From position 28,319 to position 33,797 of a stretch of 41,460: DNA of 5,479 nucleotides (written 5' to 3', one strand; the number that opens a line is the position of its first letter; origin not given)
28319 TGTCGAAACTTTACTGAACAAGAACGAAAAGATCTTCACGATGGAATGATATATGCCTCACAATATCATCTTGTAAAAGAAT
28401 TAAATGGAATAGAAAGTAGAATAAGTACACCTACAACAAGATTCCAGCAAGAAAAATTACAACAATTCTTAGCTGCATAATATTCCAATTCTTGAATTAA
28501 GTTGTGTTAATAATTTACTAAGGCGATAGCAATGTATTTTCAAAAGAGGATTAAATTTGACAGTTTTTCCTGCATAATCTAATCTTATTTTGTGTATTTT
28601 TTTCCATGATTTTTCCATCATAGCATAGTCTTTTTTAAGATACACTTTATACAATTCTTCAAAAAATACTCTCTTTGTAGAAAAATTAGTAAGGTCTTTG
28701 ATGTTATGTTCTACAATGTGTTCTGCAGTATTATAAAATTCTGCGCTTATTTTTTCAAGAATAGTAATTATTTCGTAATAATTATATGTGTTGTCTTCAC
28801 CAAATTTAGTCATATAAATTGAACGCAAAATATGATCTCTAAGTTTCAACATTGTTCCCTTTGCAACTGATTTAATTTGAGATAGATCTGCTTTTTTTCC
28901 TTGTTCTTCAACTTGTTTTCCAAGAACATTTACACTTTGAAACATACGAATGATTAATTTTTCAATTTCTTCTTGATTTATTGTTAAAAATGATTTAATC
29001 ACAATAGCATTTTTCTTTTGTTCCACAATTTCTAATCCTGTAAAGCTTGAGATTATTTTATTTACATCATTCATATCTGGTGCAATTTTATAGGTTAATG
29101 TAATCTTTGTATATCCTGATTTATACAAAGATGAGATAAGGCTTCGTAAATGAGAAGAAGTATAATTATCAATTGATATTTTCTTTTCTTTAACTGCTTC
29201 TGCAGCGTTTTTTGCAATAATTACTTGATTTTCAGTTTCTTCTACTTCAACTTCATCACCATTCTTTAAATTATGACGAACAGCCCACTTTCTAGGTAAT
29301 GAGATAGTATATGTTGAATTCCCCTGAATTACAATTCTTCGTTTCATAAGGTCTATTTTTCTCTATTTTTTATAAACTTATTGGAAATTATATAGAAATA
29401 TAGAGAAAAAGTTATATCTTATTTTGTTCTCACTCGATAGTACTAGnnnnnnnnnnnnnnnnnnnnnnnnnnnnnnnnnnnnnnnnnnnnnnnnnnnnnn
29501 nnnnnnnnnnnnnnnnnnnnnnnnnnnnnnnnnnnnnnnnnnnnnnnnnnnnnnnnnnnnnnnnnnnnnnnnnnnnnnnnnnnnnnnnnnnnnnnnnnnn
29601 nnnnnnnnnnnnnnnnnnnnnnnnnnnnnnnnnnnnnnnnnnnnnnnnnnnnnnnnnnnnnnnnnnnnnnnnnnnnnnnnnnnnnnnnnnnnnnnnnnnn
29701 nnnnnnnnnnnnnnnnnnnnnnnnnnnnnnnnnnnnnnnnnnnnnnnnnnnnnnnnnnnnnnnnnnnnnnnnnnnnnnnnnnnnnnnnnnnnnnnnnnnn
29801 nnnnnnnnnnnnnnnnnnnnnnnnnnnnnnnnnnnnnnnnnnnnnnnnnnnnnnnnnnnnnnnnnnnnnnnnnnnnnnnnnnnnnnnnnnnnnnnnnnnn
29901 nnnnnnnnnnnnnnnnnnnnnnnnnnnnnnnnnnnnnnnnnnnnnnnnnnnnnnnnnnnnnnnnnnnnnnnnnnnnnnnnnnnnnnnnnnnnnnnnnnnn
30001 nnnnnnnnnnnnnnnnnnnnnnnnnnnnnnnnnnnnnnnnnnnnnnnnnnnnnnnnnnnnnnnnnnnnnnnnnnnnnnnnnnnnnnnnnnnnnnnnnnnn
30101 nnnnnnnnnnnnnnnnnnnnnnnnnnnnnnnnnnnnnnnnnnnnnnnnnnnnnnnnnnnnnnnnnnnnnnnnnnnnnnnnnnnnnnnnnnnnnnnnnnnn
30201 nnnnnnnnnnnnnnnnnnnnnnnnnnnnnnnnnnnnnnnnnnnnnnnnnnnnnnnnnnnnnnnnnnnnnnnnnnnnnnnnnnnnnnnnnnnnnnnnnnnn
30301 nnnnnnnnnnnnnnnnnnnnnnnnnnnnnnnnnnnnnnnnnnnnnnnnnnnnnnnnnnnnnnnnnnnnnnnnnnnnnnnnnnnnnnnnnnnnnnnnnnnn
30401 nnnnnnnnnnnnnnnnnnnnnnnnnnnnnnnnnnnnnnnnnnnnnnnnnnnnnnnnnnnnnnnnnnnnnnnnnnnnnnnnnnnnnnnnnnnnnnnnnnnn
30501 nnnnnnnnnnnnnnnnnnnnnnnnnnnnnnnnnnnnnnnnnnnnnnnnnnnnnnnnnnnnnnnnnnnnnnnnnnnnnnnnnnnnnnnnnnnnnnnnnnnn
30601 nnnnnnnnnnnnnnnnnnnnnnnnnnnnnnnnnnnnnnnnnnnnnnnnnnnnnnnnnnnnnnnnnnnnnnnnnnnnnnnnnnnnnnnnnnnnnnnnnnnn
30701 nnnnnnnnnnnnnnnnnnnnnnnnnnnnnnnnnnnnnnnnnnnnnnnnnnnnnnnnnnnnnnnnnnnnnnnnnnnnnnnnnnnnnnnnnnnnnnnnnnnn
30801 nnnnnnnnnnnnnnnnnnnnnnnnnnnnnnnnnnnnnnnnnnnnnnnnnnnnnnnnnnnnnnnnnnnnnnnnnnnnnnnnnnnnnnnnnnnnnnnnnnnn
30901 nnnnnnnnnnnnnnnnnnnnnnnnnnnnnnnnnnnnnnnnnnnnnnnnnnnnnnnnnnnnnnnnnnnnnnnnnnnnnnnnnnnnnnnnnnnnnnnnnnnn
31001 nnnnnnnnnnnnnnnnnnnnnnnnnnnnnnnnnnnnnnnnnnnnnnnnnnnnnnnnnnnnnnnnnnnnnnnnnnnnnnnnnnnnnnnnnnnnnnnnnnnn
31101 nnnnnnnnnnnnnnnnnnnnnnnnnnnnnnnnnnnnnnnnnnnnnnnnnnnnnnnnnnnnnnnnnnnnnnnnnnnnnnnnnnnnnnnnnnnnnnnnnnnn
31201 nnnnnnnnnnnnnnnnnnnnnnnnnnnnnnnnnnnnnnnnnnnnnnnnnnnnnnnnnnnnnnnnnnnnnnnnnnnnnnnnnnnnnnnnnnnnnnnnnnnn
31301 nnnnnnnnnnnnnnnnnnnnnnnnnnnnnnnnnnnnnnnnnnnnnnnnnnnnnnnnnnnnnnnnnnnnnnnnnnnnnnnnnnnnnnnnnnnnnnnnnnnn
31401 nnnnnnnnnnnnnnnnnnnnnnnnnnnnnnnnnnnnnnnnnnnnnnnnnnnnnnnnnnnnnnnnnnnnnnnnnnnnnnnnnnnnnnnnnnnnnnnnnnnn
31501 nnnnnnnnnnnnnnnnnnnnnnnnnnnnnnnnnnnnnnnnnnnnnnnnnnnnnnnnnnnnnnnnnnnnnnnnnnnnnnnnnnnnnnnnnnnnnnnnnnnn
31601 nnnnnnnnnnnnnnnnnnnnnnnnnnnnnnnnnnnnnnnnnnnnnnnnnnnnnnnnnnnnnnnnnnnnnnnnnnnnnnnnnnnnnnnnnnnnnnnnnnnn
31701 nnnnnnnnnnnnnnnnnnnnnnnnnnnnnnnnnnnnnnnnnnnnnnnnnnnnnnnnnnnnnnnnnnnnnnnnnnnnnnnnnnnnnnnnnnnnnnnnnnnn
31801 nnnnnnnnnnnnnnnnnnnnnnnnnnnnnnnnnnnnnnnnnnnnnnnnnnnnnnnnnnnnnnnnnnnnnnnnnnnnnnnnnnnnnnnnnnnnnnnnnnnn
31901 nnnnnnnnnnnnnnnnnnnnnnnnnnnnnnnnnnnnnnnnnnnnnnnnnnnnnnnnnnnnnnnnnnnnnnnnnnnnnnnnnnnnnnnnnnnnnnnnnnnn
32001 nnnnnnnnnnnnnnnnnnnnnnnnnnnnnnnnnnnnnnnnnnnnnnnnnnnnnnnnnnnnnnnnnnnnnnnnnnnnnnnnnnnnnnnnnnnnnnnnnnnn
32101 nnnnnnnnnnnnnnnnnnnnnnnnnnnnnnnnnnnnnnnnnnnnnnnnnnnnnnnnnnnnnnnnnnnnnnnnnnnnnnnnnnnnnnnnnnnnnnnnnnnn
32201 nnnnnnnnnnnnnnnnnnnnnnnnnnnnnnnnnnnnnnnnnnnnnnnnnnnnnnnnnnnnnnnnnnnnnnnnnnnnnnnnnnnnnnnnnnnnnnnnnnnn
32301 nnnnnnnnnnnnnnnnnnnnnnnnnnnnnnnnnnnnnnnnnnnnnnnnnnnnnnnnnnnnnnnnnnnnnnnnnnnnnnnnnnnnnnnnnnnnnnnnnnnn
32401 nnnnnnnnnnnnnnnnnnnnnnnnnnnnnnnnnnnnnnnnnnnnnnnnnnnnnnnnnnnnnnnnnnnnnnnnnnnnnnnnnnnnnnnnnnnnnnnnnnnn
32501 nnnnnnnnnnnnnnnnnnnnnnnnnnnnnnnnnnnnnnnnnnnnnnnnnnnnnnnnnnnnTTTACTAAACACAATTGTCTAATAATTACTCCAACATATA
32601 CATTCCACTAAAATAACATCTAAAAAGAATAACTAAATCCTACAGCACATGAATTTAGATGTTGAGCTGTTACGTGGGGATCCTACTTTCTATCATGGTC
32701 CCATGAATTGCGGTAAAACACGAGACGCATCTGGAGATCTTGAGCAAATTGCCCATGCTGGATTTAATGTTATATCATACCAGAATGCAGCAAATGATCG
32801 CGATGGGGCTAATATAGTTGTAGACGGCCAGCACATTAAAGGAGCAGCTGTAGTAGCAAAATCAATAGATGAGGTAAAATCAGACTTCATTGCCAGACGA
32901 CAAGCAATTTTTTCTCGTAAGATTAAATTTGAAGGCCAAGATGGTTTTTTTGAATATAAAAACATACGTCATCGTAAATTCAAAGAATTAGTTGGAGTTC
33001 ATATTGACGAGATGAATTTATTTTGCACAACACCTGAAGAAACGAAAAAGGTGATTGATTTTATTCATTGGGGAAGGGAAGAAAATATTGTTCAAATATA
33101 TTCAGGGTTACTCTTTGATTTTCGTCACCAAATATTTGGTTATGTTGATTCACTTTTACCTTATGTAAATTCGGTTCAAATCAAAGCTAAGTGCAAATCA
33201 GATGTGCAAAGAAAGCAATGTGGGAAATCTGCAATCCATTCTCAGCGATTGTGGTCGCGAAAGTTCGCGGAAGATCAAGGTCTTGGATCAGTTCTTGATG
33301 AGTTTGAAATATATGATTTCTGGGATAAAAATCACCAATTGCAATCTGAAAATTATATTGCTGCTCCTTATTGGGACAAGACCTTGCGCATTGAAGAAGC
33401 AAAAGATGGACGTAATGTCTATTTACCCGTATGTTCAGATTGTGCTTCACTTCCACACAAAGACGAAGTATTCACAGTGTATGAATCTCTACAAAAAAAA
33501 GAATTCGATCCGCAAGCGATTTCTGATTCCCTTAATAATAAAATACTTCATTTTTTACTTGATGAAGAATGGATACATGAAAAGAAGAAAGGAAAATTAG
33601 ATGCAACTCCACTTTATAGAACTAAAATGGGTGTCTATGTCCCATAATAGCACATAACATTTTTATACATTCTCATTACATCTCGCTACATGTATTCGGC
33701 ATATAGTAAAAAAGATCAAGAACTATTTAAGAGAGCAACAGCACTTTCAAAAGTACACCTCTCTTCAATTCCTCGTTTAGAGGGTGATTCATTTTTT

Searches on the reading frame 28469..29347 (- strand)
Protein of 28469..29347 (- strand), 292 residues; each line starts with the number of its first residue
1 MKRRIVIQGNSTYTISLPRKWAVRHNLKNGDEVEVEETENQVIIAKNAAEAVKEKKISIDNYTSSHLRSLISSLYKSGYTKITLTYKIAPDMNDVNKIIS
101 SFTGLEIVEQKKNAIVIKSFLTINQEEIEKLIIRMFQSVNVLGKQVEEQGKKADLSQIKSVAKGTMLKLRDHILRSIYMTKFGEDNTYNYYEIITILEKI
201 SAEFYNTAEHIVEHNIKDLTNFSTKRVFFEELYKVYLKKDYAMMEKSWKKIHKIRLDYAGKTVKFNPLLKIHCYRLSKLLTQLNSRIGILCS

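Call 10: search_protein_families(library=pfam, proteins=[window:28469-29347:-], max_evalue=0.001)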
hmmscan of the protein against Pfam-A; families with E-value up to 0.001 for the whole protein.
window:28469-29347:- (292 aa): 1 family
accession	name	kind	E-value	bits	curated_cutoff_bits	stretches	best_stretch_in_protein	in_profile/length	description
PF04014.23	MazE_antitoxin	-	1.2e-09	38.4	24.7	1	8-46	3-42/48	Antidote-toxin recognition MazE, bacterial antitoxin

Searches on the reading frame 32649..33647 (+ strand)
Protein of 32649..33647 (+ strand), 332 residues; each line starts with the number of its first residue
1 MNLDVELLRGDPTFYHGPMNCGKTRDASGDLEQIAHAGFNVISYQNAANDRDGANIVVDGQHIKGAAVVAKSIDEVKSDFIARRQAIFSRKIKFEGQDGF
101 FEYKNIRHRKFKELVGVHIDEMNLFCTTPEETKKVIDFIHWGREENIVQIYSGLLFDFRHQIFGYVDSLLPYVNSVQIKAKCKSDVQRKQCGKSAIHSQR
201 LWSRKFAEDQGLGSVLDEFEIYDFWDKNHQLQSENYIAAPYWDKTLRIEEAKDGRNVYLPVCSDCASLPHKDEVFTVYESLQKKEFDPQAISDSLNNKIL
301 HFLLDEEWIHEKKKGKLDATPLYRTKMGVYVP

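Call 11: search_protein_families(library=pfam, proteins=[window:32649-33647:+], max_evalue=0.001)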
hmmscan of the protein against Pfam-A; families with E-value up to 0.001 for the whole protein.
window:32649-33647:+ (332 aa): 1 family
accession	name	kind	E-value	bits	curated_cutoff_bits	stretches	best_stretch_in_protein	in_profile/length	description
PF00265.24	TK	-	6.8e-10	39.5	20.6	1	110-203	73-155/176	Thymidine kinase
